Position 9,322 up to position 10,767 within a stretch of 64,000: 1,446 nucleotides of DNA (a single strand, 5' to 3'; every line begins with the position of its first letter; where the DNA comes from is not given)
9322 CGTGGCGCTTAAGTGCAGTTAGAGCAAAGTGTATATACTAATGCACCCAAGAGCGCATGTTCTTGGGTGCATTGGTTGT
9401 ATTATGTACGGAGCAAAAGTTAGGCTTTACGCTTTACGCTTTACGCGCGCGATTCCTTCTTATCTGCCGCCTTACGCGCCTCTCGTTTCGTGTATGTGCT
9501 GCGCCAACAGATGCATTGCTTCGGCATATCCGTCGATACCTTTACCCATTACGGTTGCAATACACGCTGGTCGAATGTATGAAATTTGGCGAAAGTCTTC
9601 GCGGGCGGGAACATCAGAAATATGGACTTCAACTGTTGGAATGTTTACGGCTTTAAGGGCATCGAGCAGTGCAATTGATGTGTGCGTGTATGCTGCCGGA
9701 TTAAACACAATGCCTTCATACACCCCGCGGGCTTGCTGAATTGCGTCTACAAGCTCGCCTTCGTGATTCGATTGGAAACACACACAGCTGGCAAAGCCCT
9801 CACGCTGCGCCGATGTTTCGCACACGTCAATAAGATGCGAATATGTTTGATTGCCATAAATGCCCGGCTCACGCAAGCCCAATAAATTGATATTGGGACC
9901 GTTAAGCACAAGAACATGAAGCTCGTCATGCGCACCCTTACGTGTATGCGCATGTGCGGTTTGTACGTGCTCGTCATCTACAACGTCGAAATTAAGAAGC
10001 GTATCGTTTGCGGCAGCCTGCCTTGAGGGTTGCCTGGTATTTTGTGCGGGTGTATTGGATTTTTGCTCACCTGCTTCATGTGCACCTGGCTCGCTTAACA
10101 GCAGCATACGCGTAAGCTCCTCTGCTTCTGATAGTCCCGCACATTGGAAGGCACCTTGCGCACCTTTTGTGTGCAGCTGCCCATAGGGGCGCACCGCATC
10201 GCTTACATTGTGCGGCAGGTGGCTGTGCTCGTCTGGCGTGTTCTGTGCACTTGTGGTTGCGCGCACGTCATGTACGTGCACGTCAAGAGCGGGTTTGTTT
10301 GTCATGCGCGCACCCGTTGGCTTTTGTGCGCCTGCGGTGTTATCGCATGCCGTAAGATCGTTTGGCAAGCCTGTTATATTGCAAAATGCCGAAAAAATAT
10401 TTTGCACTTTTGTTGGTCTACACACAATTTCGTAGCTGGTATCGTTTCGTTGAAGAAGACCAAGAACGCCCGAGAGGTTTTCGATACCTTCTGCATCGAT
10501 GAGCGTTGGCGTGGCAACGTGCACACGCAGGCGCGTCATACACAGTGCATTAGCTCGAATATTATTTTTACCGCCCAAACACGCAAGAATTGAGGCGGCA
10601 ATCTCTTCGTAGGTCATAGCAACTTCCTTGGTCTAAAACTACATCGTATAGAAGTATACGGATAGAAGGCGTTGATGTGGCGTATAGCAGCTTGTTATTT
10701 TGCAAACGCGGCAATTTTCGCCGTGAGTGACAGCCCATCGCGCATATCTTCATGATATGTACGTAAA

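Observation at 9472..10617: PTS EIIB(Glc)-like domain fused to type II 3-dehydroquinate dehydratase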

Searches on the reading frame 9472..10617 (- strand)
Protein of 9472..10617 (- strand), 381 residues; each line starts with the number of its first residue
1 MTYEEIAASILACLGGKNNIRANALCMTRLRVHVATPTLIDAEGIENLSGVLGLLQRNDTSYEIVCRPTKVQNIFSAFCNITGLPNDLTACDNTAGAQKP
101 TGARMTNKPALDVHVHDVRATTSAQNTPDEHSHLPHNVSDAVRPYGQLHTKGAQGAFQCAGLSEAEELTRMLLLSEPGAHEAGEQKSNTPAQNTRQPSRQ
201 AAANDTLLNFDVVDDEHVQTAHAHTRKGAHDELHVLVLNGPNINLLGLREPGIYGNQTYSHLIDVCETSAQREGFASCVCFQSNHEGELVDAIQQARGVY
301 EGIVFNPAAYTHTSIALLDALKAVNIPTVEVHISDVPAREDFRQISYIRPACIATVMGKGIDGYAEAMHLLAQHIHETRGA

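Call 3: search_protein_families(library=pfam, proteins=[window:9472-10617:-], max_evalue=0.01)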
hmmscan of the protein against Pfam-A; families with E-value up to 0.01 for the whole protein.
window:9472-10617:- (381 aa): 2 families
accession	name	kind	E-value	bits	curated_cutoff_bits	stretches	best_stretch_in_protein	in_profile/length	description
PF01220.24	DHquinase_II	-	2.8e-53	179.8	23.3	1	235-371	2-137/138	Dehydroquinase class II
PF00367.25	PTS_EIIB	-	2.8e-09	36.7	27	1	9-41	2-34/34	phosphotransferase system, EIIB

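Call 4: search_protein_families(library=ncbifam, proteins=[window:9472-10617:-], max_evalue=0.01)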
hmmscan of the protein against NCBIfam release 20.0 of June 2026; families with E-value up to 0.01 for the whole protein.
window:9472-10617:- (381 aa): 23 families
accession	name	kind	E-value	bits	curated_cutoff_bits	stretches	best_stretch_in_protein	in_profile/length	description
NF003806.0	PRK05395.1-3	subfamily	3.6e-54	182.3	171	1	234-377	4-146/149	type II 3-dehydroquinate dehydratase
NF003807.0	PRK05395.1-4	subfamily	4.7e-52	175.5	130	1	232-376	3-146/148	type II 3-dehydroquinate dehydratase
TIGR01088.1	aroQ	equivalog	7.4e-51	171.5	169.85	1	234-374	1-140/141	type II 3-dehydroquinate dehydratase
NF003805.0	PRK05395.1-2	subfamily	8.6e-50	168.1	146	1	234-377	3-145/147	type II 3-dehydroquinate dehydratase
NF003804.0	PRK05395.1-1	subfamily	1.6e-45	154.5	195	1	232-377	4-149/151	type II 3-dehydroquinate dehydratase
TIGR01996.1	PTS-II-BC-sucr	equivalog_domain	2.8e-14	52.6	559.3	1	3-99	2-97/461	sucrose-specific PTS transporter subunit IIBC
TIGR01995.1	PTS-II-ABC-beta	subfamily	1.5e-11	43.5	614.7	1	3-99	1-95/618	beta-glucoside-specific PTS transporter subunit IIABC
NF007311.0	PRK09796.1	equivalog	6.8e-11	41.4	722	1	2-90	4-88/485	PTS cellobiose/arbutin/salicin transporter subunit IIBC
NF007152.0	PRK09586.1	equivalog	9.2e-10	38.3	516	1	5-80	8-82/477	PTS N-acetylmuramic acid transporter subunit IIBC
TIGR01992.1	PTS-IIBC-Tre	equivalog_domain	1.2e-09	37.6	591.95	1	5-86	2-81/463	PTS system trehalose-specific EIIBC component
NF011497.0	PRK14905.1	equivalog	1.2e-07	31.4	485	1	3-78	275-349/357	triosephosphate isomerase/PTS system glucose/sucrose-specific transporter subunit IIB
NF007335.0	PRK09824.1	equivalog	2.3e-07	29.8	894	1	1-91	1-89/627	PTS beta-glucoside transporter subunit IIABC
TIGR01998.1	PTS-II-BC-nag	equivalog_domain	1.7e-06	27.1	553.2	1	5-68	403-465/475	N-acetylglucosamine-specific PTS transporter subunit IIBC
TIGR02004.1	PTS-IIBC-malX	hypoth_equivalog_domain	2.9e-06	26.1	632.2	1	7-73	444-508/517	maltose/glucose-specific PTS transporter subunit IIBC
TIGR02002.1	PTS-II-BC-glcB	equivalog_domain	7.1e-06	25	591.8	1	4-49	425-470/502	glucose-specific PTS transporter subunit IIBC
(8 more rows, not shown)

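Call 5: find_homologous_proteins(query=window:9472-10617:-, max_evalue=0.001)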
Query window:9472-10617:- (381 aa): 1252 proteins with E <= 0.001 among 5659 candidates; the best 120 are listed.
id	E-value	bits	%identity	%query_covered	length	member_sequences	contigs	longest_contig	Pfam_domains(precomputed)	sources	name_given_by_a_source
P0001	7.7e-236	800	94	99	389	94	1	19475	PF01220.25,PF00367.26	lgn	-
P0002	8.7e-112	392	54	98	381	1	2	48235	PF01220.25,PF00367.26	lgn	-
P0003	2.8e-111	390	52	99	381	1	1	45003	PF01220.25,PF00367.26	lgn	-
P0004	1.8e-93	332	46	99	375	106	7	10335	PF01220.25,PF00367.26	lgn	-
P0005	2.6e-91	325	46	98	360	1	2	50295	PF01220.25,PF00367.26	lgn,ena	-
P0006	5.9e-91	323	46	98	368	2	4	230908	PF01220.25,PF00367.26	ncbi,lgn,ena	-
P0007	6.7e-91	323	46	98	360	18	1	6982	PF01220.25,PF00367.26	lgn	-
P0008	1.2e-90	322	46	98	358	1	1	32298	PF01220.25,PF00367.26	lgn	-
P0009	3.0e-90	321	45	98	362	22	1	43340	PF01220.25,PF00367.26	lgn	-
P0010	3.8e-90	321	45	98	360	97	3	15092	PF01220.25,PF00367.26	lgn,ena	-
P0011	4.1e-90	321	46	98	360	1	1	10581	PF01220.25,PF00367.26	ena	-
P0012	4.3e-90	321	46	98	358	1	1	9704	PF01220.25,PF00367.26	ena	-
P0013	6.6e-90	320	46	98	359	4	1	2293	PF01220.25,PF00367.26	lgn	-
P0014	1.2e-89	319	46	98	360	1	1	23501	PF01220.25,PF00367.26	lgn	-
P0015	1.5e-89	319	46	98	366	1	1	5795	PF01220.25,PF00367.26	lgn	-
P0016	7.6e-89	316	46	98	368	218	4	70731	PF01220.25,PF00367.26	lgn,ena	-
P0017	3.7e-78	281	59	39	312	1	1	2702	PF01220.25,PF00367.26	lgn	-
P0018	7.4e-78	280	41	99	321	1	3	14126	PF01220.25,PF00367.26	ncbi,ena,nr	ncbi:MAG: type II 3-dehydroquinate dehydratase [Olsenella sp.]|nr:type II 3-dehydroquinate dehydrata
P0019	1.3e-77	280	42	98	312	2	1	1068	PF01220.25,PF00367.26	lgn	-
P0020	2.9e-77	278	43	98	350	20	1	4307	PF01220.25,PF00367.26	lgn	-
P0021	4.5e-77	278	42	98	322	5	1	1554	PF01220.25,PF00367.26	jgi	jgi:3-dehydroquinate dehydratase-2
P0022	5.4e-77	277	59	39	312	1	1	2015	PF01220.25,PF00367.26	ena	-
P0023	7.6e-77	277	40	98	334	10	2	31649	PF01220.25,PF00367.26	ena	-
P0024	8.1e-77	277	51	51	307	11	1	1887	PF01220.25,PF00367.26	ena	-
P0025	8.8e-77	277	48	51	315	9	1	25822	PF01220.25,PF00367.26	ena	-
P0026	1.8e-76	276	36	98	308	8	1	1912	PF01220.25,PF00367.26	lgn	-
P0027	2.4e-76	275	38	98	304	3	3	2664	PF01220.25,PF00367.26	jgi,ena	-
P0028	4.7e-76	274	64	39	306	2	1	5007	PF01220.25,PF00367.26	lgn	-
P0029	5.1e-76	274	42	99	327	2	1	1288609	PF01220.25,PF00367.26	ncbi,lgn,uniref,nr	ncbi:type II 3-dehydroquinate dehydratase [Olsenella sp. HMSC062G07]|uniref:type II 3-dehydroquinate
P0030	5.3e-76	274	40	97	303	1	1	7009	PF01220.25,PF00367.26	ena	-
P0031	7.4e-76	274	40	97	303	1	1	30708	PF01220.25,PF00367.26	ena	-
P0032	9.3e-76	273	58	43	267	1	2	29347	PF01220.25,PF00367.26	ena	-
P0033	9.4e-76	273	64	37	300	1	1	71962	PF01220.25,PF00367.26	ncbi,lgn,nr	ncbi:MAG: type II 3-dehydroquinate dehydratase [Coriobacteriia bacterium]|nr:type II 3-dehydroquinat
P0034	9.6e-76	273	38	97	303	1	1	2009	PF01220.25,PF00367.26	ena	-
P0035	1.2e-75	273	58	41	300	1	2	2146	PF01220.25,PF00367.26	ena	-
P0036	1.6e-75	273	64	37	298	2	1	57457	PF01220.25,PF00367.26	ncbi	-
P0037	1.8e-75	272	40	97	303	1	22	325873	PF01220.25,PF00367.26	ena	-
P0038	1.8e-75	272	64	37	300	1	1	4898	PF01220.25,PF00367.26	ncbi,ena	-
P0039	1.8e-75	272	40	97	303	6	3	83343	PF01220.25,PF00367.26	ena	-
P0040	1.8e-75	272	62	38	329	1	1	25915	PF01220.25,PF00367.26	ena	-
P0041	1.9e-75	272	39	98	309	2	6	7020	PF01220.25,PF00367.26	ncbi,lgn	-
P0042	1.9e-75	272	64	37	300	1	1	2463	PF01220.25,PF00367.26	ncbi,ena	-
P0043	2.2e-75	272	64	37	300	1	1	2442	PF01220.25,PF00367.26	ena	-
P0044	2.2e-75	272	52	50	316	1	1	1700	PF01220.25,PF00367.26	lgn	-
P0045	2.6e-75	272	64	37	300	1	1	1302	PF01220.25,PF00367.26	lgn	-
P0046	4.0e-75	271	39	98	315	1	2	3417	PF01220.25,PF00367.26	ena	-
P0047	4.7e-75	271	62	38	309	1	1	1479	PF01220.25,PF00367.26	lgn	-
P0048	4.9e-75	271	41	99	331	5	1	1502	PF01220.25,PF00367.26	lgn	-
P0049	5.0e-75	271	63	37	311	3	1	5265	PF01220.25,PF00367.26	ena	-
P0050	6.1e-75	271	62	38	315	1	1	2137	PF01220.25,PF00367.26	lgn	-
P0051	6.6e-75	271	53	51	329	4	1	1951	PF01220.25,PF00367.26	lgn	-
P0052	7.3e-75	270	41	98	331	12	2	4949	PF01220.25,PF00367.26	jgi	jgi:3-dehydroquinate dehydratase-2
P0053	7.7e-75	270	60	43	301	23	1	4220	PF01220.25,PF00367.26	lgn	-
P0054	8.0e-75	270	66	37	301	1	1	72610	PF01220.25,PF00367.26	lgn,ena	-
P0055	9.5e-75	270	41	98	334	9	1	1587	PF01220.25,PF00367.26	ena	-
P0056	1.0e-74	270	65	37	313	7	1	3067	PF01220.25,PF00367.26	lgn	-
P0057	1.1e-74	270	39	97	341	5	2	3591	PF01220.25,PF00367.26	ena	-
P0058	1.2e-74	270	55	46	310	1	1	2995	PF01220.25,PF00367.26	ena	-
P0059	1.2e-74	270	39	97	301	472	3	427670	PF01220.25,PF00367.26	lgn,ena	-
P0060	1.4e-74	270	65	37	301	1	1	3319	PF01220.25,PF00367.26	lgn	-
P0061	1.4e-74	270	42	99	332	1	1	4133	PF01220.25,PF00367.26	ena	-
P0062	1.4e-74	269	61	37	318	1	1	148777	PF01220.25,PF00367.26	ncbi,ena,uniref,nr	ncbi:type II 3-dehydroquinate dehydratase [Thermophilibacter provencensis]|uniref:3-dehydroquinate d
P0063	1.4e-74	269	39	98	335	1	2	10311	PF01220.25,PF00367.26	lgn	-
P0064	1.5e-74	269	65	37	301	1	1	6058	PF01220.25,PF00367.26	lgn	-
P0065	1.6e-74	269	41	100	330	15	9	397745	PF01220.25,PF00367.26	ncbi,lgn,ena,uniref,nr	ncbi:type II 3-dehydroquinate dehydratase [uncultured Olsenella sp.]|uniref:type II 3-dehydroquinate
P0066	1.9e-74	269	61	38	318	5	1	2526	PF01220.25,PF00367.26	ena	-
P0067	2.2e-74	269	40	98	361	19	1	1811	PF01220.25,PF00367.26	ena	-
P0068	2.2e-74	269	38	98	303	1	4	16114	PF01220.25,PF00367.26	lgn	-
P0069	2.2e-74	269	65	37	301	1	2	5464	PF01220.25,PF00367.26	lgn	-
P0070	2.3e-74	269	65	37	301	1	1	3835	PF01220.25,PF00367.26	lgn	-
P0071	3.0e-74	268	40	98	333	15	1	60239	PF01220.25,PF00367.26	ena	-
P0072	3.1e-74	268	64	37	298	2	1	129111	PF01220.25,PF00367.26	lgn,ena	-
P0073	3.2e-74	268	59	40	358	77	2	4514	PF01220.25,PF00367.26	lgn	-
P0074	3.2e-74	268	37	98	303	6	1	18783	PF01220.25,PF00367.26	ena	-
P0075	3.4e-74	268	65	37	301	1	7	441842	PF01220.25,PF00367.26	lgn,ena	-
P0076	3.5e-74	268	65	37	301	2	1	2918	PF01220.25,PF00367.26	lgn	-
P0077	3.5e-74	268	65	37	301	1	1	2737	PF01220.25,PF00367.26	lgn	-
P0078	3.6e-74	268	37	98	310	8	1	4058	PF01220.25,PF00367.26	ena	-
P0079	3.6e-74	268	65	37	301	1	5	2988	PF01220.25,PF00367.26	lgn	-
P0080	4.4e-74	268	52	49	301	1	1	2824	PF01220.25,PF00367.26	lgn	-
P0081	4.4e-74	268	65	37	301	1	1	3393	PF01220.25,PF00367.26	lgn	-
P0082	4.6e-74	268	62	40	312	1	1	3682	PF01220.25,PF00367.26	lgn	-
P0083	4.7e-74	268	40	100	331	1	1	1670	PF01220.25,PF00367.26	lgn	-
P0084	4.8e-74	268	65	37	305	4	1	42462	PF01220.25,PF00367.26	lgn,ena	-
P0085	4.8e-74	268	65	37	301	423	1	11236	PF01220.25,PF00367.26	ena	-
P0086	5.3e-74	268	60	38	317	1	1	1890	PF01220.25,PF00367.26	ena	-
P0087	5.4e-74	268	64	38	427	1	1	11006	PF01220.25,PF00367.26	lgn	-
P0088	5.4e-74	268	68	37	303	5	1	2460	PF01220.25,PF00367.26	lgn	-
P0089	5.6e-74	267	65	37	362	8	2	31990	PF01220.25,PF00367.26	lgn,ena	-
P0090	6.1e-74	267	65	37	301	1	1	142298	PF01220.25,PF00367.26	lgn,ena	-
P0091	6.2e-74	267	40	99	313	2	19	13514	PF01220.25,PF00367.26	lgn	-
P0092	6.3e-74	267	61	40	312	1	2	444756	PF01220.25,PF00367.26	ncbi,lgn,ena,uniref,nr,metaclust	ncbi:3-dehydroquinate dehydratase [Olsenella sp. KH3B4]|uniref:type II 3-dehydroquinate dehydratase 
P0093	6.4e-74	267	65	37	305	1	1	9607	PF01220.25,PF00367.26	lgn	-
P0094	6.5e-74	267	62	40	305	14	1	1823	PF01220.25,PF00367.26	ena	-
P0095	6.6e-74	267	65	37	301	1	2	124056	PF01220.25,PF00367.26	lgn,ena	-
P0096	6.9e-74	267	65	37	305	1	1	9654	PF01220.25,PF00367.26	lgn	-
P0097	7.0e-74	267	65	37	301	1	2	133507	PF01220.25,PF00367.26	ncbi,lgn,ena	-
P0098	7.0e-74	267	65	37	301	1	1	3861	PF01220.25,PF00367.26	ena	-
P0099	7.1e-74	267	65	37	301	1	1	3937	PF01220.25,PF00367.26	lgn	-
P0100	7.2e-74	267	40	97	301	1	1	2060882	PF01220.25,PF00367.26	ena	-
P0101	7.3e-74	267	65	37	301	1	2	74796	PF01220.25,PF00367.26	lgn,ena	-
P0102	7.4e-74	267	40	98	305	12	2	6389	PF01220.25,PF00367.26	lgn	-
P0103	7.4e-74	267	65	37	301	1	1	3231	PF01220.25,PF00367.26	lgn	-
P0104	7.5e-74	267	65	37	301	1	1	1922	PF01220.25,PF00367.26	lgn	-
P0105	7.5e-74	267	65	37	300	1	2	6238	PF01220.25,PF00367.26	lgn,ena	-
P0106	7.6e-74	267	65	37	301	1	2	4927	PF01220.25,PF00367.26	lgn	-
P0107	7.6e-74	267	39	98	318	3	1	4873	PF01220.25,PF00367.26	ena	-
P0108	7.9e-74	267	65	37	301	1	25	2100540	PF01220.25,PF00367.26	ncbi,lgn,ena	-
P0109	7.9e-74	267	65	37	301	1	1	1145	PF01220.25,PF00367.26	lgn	-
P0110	8.3e-74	267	62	39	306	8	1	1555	PF01220.25,PF00367.26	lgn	-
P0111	8.4e-74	267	39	97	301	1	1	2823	PF01220.25,PF00367.26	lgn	-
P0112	8.4e-74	267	65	37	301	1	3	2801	PF01220.25,PF00367.26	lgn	-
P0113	8.7e-74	267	65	37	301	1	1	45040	PF01220.25,PF00367.26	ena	-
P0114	8.8e-74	267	65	37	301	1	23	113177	PF01220.25,PF00367.26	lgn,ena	-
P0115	9.1e-74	267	65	37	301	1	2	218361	PF01220.25,PF00367.26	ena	-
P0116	9.1e-74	267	38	98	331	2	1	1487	PF01220.25,PF00367.26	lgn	-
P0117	9.4e-74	267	59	43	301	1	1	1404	PF01220.25,PF00367.26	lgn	-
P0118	9.5e-74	267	65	37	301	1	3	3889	PF01220.25,PF00367.26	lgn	-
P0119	1.0e-73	267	64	37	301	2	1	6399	PF01220.25,PF00367.26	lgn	-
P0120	1.0e-73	267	48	59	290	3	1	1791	PF01220.25,PF00367.26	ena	-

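Call 6: find_encoding_contigs(protein=window:9472-10617:-, flank=8000, max_places=6)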
Protein window:9472-10617:- (381 aa): 21 contigs read that carry it; 6 places shown.
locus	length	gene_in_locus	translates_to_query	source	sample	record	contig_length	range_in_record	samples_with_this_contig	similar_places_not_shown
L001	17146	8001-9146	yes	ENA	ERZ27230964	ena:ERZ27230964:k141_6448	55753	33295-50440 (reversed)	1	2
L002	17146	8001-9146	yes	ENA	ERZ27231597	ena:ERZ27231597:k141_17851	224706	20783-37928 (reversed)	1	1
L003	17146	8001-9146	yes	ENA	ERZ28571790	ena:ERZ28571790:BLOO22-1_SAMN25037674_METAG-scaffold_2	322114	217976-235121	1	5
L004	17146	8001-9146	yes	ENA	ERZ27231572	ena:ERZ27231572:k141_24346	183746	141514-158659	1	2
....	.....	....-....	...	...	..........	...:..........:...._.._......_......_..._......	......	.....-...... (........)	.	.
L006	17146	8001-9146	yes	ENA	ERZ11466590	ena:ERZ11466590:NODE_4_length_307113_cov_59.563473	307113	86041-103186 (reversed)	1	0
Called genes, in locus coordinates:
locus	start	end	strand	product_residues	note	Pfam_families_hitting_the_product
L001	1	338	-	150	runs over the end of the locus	-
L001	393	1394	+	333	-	PF03807:F420_oxidored (faint), PF02153:PDH_N, PF20463:PDH_C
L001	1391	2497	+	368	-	PF00465:Fe-ADH, PF13685:Fe-ADH_2, PF01761:DHQ_synthase, PF24621:DHQS_C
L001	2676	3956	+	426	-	PF00275:EPSP_synthase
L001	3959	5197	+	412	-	PF01264:Chorismate_synt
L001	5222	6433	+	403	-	PF01817:CM_2, PF00800:PDT, PF01842:ACT (weak)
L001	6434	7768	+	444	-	PF08501:Shikimate_dh_N, PF13238:AAA_18 (faint), PF01202:SKI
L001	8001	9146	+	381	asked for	PF00367:PTS_EIIB, PF01220:DHquinase_II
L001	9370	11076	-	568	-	PF00587:tRNA-synt_2b, PF04073:tRNA_edit, PF03129:HGTP_anticodon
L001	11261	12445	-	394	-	PF04551:GcpE, PF26540:GcpE_C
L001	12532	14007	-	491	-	PF02163:Peptidase_M50, PF17820:PDZ_6 (weak)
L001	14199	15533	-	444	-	PF02670:DXP_reductoisom, PF08436:DXP_redisom_C, PF13288:DXPR_C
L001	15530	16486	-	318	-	PF01148:CTP_transf_1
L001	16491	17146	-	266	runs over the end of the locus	PF01255:Prenyltransf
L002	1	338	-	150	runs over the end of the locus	-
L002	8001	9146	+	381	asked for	PF00367:PTS_EIIB, PF01220:DHquinase_II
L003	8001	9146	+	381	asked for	PF00367:PTS_EIIB, PF01220:DHquinase_II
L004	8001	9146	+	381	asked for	PF00367:PTS_EIIB, PF01220:DHquinase_II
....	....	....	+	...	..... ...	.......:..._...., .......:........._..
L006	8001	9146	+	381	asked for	PF00367:PTS_EIIB, PF01220:DHquinase_II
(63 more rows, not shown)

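Call 16: search_solved_structures(query=window:9472-10617:-, max_evalue=0.01, show_alignments=0)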
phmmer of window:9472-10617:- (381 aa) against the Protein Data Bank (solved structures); distinct sequences matched with E-value up to 0.01: 46.
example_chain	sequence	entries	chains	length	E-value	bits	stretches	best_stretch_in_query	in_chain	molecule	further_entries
8idr_A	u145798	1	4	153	1.4e-40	142.8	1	235-373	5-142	3-dehydroquinate dehydratase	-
8idu_A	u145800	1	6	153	9.9e-40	139.9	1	235-373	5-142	3-dehydroquinate dehydratase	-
6hs9_A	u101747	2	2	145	6.2e-36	127.4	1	233-371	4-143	3-dehydroquinate dehydratase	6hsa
3lwz_A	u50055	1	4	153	6.8e-36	127.3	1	230-371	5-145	3-dehydroquinate dehydratase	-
6hs8_A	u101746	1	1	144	8.1e-36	127.1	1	233-371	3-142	3-dehydroquinate dehydratase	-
6smf_A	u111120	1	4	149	1.1e-34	123.4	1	235-371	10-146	3-dehydroquinate dehydratase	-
9clz_0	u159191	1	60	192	4.9e-34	121.2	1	232-373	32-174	I3-A6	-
1d0i_A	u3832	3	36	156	7.8e-34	120.5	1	235-370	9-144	TYPE II 3-DEHYDROQUINATE HYDRATASE | 3-DEHYDROQUINATE DEHYDRATASE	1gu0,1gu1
1v1j_A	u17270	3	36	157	7.8e-34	120.5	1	235-370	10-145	3-DEHYDROQUINATE DEHYDRATASE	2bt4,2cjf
4kiw_A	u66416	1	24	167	2.8e-33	118.7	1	225-375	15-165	3-dehydroquinate dehydratase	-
1gqo_A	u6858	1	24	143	3.1e-33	118.6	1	234-372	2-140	DEHYDROQUINASE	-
1gtz_A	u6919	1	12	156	5.6e-33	117.7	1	235-370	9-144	3-DEHYDROQUINATE DEHYDRATASE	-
4ki7_A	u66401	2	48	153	6e-33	117.6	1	231-375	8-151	3-dehydroquinate dehydratase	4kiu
6hsb_A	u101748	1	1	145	6.4e-33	117.5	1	232-373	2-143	3-dehydroquinate dehydratase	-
3n59_A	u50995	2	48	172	7.3e-33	117.4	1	231-375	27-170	3-dehydroquinate dehydratase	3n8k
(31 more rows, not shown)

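Call 26: predict_structure(alignment_id=A1)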
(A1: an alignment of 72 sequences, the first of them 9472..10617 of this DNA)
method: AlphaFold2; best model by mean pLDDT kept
length: 381 residues; sequences in the alignment: 72
mean_pLDDT: 74.4   pTM: 0.52
mean pLDDT of the five models: 74.4, 73.7, 72.7, 72.5, 70.5
residues with pLDDT >= 90: 179; 70-90: 65; 50-70: 27; < 50: 110
segments of 3 or more residues with pLDDT < 50: 98-162, 182-187, 189-191, 194-223
pLDDT, mean of each block of 10 residues (from residue 1): 96 98 94 97 95 93 93 97 92 56 33 33 40 42 35 33 62 60 45 45 38 42 47 92 76 86 97 97 90 95 87 81 97 88 87 95 97 95 68
secondary structure, 60 per line:
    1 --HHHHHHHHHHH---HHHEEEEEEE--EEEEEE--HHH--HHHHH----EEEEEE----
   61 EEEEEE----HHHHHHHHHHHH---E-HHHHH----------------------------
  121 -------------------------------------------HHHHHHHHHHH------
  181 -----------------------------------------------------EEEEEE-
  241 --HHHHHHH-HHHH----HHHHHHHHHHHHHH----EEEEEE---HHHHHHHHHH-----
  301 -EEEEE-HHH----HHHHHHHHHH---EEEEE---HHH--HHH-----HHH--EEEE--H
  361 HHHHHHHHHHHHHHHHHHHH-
elements in order: H3-13 E20-26 E29-34 H42-46 E51-56 E61-66 H71-82 H88-92 H164-174 E234-239 H243-249 H251-254 H259-272 E277-282 H286-295 E302-306 H315-324 E328-332 E354-357 H360-380
